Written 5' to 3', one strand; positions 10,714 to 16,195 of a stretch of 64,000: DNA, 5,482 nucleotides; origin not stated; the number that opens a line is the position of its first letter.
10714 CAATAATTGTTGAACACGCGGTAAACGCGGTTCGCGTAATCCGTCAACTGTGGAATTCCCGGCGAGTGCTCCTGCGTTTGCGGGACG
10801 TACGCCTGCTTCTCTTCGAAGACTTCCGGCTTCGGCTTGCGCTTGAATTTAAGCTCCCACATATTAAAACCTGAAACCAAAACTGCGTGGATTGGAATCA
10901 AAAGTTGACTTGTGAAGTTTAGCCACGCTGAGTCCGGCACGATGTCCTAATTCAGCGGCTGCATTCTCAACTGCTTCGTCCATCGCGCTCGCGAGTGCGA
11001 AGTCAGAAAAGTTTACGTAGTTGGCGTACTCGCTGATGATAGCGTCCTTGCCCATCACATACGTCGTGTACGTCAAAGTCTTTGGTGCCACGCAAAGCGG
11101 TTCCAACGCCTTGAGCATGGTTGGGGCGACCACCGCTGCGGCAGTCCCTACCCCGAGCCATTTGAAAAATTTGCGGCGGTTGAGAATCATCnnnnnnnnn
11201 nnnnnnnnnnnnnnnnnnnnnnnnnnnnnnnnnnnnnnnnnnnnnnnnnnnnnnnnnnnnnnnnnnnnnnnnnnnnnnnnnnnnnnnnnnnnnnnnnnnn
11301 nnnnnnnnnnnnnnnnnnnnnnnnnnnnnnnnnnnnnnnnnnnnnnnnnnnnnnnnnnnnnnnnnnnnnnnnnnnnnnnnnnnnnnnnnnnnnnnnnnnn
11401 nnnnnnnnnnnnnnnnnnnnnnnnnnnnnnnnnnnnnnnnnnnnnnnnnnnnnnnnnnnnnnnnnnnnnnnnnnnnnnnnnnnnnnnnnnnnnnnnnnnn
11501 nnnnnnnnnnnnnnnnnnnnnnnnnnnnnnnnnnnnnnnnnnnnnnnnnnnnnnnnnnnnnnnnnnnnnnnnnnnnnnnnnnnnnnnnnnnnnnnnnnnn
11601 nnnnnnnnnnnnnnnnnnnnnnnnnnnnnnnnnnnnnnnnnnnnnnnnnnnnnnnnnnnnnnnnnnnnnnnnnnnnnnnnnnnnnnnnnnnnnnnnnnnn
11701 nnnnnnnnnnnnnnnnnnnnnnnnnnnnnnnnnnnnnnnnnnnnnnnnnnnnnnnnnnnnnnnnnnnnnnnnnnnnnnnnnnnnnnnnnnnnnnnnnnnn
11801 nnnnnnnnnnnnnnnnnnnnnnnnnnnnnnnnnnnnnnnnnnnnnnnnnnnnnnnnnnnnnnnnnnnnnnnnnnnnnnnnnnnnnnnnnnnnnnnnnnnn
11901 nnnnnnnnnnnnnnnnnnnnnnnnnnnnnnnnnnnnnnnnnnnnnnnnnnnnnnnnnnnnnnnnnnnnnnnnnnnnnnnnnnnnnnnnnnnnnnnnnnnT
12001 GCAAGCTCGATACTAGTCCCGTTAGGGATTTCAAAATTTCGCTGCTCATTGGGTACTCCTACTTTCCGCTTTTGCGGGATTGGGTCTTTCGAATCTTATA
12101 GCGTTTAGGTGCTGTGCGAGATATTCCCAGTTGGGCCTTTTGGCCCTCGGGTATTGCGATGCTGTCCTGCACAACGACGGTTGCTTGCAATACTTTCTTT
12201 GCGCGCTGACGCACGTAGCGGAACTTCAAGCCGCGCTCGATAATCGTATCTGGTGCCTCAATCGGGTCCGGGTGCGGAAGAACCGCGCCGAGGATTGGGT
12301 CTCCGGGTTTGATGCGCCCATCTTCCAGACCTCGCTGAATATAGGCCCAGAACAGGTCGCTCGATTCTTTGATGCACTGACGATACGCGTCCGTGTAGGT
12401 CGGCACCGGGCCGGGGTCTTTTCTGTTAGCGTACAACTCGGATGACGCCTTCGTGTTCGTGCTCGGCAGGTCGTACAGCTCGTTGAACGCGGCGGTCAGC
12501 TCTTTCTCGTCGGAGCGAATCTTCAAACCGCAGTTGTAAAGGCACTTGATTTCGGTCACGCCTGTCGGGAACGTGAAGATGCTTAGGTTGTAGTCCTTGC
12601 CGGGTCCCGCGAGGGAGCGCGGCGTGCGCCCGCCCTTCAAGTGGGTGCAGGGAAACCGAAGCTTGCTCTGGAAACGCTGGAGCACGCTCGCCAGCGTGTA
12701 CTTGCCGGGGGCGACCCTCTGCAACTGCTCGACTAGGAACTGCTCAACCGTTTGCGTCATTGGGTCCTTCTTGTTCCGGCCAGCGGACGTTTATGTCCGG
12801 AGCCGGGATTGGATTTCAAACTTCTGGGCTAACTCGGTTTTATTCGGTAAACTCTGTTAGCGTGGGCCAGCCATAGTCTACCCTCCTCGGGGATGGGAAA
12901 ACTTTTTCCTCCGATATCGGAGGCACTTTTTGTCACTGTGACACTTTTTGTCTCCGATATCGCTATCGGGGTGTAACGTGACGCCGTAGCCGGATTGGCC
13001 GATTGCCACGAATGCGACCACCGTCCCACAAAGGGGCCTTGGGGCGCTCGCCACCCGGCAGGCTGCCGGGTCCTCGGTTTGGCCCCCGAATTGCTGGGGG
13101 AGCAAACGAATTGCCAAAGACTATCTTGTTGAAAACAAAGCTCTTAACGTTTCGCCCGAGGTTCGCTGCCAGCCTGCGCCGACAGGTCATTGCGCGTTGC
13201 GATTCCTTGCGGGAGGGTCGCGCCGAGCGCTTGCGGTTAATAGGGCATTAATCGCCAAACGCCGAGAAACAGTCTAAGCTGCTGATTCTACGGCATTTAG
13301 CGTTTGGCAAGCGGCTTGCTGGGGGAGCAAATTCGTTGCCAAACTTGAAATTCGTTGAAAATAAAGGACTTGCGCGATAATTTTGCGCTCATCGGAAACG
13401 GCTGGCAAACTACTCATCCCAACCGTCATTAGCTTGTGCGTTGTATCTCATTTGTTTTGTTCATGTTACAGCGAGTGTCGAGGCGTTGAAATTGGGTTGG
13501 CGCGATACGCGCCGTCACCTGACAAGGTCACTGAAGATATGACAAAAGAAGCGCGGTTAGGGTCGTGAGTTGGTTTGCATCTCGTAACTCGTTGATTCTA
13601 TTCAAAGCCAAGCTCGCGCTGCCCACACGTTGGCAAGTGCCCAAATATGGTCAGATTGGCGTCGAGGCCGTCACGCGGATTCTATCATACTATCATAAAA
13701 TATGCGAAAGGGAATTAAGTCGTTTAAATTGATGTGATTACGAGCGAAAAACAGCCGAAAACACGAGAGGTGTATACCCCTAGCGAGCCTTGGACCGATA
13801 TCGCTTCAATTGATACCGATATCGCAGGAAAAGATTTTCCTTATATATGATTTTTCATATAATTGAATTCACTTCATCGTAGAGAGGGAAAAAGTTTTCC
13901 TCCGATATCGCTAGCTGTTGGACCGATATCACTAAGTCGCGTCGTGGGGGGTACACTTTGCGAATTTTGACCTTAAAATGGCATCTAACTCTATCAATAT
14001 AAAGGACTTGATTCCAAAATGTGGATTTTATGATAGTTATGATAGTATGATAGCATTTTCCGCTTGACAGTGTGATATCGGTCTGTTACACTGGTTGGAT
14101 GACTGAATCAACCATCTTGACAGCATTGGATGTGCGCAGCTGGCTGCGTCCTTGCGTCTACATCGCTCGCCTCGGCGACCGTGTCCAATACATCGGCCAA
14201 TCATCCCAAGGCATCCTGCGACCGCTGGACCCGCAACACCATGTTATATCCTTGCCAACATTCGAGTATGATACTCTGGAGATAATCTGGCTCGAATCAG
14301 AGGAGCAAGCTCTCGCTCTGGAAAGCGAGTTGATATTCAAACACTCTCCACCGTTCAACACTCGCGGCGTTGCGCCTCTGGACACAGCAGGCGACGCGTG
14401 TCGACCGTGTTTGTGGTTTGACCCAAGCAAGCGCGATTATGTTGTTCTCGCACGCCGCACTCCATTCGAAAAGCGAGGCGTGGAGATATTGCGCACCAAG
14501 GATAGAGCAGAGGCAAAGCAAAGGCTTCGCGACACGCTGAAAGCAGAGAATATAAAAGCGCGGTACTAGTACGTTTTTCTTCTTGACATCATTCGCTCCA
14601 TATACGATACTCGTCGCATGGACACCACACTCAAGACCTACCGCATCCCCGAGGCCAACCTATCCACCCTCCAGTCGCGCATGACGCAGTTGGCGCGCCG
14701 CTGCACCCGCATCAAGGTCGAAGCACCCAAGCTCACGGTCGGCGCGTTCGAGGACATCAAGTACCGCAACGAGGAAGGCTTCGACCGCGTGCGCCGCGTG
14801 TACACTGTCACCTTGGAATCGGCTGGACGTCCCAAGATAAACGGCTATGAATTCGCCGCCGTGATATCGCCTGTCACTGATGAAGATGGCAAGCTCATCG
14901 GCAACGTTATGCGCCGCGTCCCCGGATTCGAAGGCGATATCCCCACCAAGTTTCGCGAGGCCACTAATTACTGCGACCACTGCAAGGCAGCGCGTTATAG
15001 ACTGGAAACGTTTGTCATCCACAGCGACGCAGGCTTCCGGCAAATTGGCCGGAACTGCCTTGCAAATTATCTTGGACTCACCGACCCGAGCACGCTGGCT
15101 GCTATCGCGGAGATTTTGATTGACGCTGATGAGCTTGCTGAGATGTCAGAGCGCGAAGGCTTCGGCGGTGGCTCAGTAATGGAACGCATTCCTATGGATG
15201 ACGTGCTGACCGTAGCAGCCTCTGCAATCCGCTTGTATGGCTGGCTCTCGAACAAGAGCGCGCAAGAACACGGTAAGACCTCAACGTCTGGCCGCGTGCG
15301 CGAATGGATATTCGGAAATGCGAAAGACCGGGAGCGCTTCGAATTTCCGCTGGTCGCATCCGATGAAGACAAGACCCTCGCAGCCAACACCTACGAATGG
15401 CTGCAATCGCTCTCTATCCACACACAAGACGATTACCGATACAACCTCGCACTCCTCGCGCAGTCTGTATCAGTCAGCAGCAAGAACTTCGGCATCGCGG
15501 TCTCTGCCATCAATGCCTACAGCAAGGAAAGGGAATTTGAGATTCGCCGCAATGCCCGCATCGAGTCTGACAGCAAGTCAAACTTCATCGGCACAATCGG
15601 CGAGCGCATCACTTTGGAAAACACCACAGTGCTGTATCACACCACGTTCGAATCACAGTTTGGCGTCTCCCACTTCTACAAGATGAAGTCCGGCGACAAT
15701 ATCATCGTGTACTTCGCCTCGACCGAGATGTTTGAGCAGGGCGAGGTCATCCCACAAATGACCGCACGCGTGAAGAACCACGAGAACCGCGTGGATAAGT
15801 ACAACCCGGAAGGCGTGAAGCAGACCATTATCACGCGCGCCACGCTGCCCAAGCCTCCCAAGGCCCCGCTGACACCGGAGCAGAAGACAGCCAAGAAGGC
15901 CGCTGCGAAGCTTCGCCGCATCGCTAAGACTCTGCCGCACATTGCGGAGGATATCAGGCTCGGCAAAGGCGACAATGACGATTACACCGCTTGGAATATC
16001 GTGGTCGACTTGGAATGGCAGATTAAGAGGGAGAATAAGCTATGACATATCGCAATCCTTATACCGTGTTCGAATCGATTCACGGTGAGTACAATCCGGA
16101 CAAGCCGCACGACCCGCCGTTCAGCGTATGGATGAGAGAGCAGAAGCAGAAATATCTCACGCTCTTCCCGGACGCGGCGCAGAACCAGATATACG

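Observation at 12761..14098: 1.3-kb divergent intergenic hub with GATATC-centred palindromes, nested direct and inverted repeats and AT-rich spans: candidate replication origin or master regulatory region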

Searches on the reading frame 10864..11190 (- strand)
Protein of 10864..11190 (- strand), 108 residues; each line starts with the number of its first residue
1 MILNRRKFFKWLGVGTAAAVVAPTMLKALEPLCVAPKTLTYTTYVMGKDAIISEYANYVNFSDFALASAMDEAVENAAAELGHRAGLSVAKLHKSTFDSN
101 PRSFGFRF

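Call 12: search_protein_families(library=pfam, proteins=[window:10864-11190:-], max_evalue=0.01)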
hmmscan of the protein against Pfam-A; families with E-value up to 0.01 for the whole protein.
window:10864-11190:- (108 aa): 1 family
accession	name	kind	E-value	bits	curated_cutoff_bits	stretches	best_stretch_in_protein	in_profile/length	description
PF10518.14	TAT_signal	-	0.00015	22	22.7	1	3-22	2-21/21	TAT (twin-arginine translocation) pathway signal sequence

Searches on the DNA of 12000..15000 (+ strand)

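Call 7: search_dna_similar(query=window:12000-15000:+, collection=phages, mode=distant, max_rows=30)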
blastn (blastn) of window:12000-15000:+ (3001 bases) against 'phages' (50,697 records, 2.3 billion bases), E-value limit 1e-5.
No match.

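Call 8: search_rna_families(source=window, start=12000, end=15000, threshold=evalue, max_evalue=1)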
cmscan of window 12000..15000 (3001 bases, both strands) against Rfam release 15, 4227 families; matches with E-value up to 1: 0.
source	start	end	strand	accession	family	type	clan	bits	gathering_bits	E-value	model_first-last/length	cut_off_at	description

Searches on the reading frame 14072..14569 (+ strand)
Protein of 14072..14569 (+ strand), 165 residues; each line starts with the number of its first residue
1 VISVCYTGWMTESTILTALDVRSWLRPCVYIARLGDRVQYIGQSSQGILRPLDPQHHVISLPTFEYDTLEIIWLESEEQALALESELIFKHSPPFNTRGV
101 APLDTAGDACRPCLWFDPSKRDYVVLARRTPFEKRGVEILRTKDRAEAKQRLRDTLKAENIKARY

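Call 12: search_protein_families(library=pfam, proteins=[window:14072-14569:+], max_evalue=0.01)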
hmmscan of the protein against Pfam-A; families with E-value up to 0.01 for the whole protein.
window:14072-14569:+ (165 aa): 0 families

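Call 13: search_protein_families(library=phrogs, proteins=[window:14072-14569:+], max_evalue=0.001)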
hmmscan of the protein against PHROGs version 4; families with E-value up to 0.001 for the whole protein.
window:14072-14569:+ (165 aa): 0 families

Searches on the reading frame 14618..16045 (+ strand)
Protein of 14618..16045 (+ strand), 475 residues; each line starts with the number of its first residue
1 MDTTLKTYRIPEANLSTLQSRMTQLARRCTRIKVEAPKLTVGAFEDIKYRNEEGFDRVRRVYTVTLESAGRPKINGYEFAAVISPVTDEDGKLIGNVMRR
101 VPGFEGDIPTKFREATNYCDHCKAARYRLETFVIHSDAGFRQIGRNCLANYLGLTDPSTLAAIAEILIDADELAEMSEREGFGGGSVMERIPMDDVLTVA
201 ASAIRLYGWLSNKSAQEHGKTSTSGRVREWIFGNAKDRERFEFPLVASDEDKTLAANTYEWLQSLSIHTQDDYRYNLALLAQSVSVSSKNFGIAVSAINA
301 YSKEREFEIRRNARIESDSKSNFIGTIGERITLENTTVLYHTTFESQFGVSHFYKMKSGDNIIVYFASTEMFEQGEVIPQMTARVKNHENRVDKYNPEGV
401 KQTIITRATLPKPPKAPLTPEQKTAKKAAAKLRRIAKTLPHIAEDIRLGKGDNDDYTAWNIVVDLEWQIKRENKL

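Call 12: search_protein_families(library=pfam, proteins=[window:14618-16045:+], max_evalue=0.01)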
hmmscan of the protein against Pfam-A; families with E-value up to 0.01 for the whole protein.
window:14618-16045:+ (475 aa): 0 families

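Call 13: search_protein_families(library=phrogs, proteins=[window:14618-16045:+], max_evalue=0.001)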
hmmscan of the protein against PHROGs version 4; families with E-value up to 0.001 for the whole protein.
window:14618-16045:+ (475 aa): 3 families
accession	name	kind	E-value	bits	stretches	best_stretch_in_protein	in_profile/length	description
phrog_2319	-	unknown function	4.8e-60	204.9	1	5-410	3-396/399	-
phrog_3628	-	unknown function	1.7e-11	44.8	1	304-408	156-253/257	-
phrog_27218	-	unknown function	3.9e-09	37.6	1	316-410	102-189/192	-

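Call 15: search_dna_similar(query=window:14618-16045:+, collection=phages, mode=protein, max_rows=30)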
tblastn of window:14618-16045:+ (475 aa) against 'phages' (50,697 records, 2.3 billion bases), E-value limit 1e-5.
Records with a match: 121; places in all: 121; records where one place covers at least 80% of the query: 79.
Best place of each record, by identity: <60% 121.
By first word of the organism name: Vibrio 87; Aeromonas 11; Streptomyces 4; Cronobacter 4; Erwinia 4; Gordonia 2; Ruegeria 2; Roseobacter 2; Tunturiibacter 1; phage 1; and 3 more.
By host as written in the record: - 63; Aeromonas salmonicida 7; Vibrio parahaemolyticus 5; Vibrio sp. 4; Aeromonas hydrophila 3; Ruegeria pomeroyi DSS-3 3; Gordonia terrae CAG3 2; Streptomyces griseofuscus ATCC 23916 2; and 22 more.
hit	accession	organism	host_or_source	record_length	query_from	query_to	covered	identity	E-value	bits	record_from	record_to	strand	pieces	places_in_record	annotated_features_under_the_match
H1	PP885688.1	Tunturiibacter phage Tunturi_5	Tunturiibacter psychrotolerans X4BP1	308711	8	407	84%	31.2%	6e-42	165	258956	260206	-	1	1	RecT-like ssDNA annealing protein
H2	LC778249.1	Aeromonas phage phiWae14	urban sewage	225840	5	407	85%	28.9%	5e-27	121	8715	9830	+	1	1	hypothetical protein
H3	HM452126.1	Aeromonas phage phiAS5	Aeromonas salmonicida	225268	5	407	85%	28.9%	3e-26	119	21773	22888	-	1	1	hypothetical protein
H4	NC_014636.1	Aeromonas phage phiAS5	Aeromonas salmonicida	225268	5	407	85%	28.9%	3e-26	119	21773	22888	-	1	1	hypothetical protein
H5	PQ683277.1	phage Simon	raw sewage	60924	1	407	86%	27.4%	8e-22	105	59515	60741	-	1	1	record has no annotation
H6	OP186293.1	Rhodobacter phage RcXuper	Rhodobacter capsulatus YW1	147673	10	407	84%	27.2%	4e-29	127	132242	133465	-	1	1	hypothetical protein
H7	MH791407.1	Aeromonas phage AsFcp_4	Aeromonas salmonicida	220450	9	407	84%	27.0%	7e-26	117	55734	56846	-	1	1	hypothetical protein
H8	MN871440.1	Aeromonas phage AsFcp_1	Aeromonas salmonicida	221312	9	407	84%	27.0%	7e-26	117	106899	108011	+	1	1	record has no annotation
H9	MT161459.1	Aeromonas phage Ahp1_CNU-2021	Aeromonas hydrophila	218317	1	407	86%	26.4%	1e-22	107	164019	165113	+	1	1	hypothetical protein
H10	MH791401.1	Aeromonas phage AsFcp_2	Aeromonas salmonicida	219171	9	407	84%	26.8%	6e-25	114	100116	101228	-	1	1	hypothetical protein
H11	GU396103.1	Aeromonas phage PX29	Aeromonas salmonicida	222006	9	407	84%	26.8%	1e-24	113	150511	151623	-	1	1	conserved hypothetical protein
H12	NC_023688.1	Aeromonas phage PX29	Aeromonas salmonicida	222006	9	407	84%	26.8%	1e-24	113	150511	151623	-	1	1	hypothetical protein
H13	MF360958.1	Salicola phage SCTP-2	Salicola sp. PV4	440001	2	405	85%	26.2%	2e-21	103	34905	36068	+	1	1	41: hypothetical protein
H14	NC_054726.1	Gordonia phage Stormageddon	Gordonia terrae CAG3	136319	8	407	84%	25.2%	1e-8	64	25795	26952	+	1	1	21: DNA binding domain protein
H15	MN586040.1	Gordonia phage Stormageddon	Gordonia terrae CAG3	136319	8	407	84%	25.2%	1e-8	64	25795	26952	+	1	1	21: DNA binding domain protein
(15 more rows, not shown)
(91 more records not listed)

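Call 17: find_related_loci(query=window:14618-16045:+, collection=viral_contigs, flank=10000)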
Query window:14618-16045:+ (475 aa) in viral_contigs; peptide patterns used: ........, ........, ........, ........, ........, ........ (x = any residue, [..] = any of these).
2 stretches matched a pattern; 2 encode a relative of the query (tblastn E <= 1e-3); 2 distinct loci.
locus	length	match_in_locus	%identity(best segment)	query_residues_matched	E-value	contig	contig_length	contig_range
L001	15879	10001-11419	82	1-475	0e+0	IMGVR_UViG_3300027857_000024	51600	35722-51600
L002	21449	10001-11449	78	1-475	0e+0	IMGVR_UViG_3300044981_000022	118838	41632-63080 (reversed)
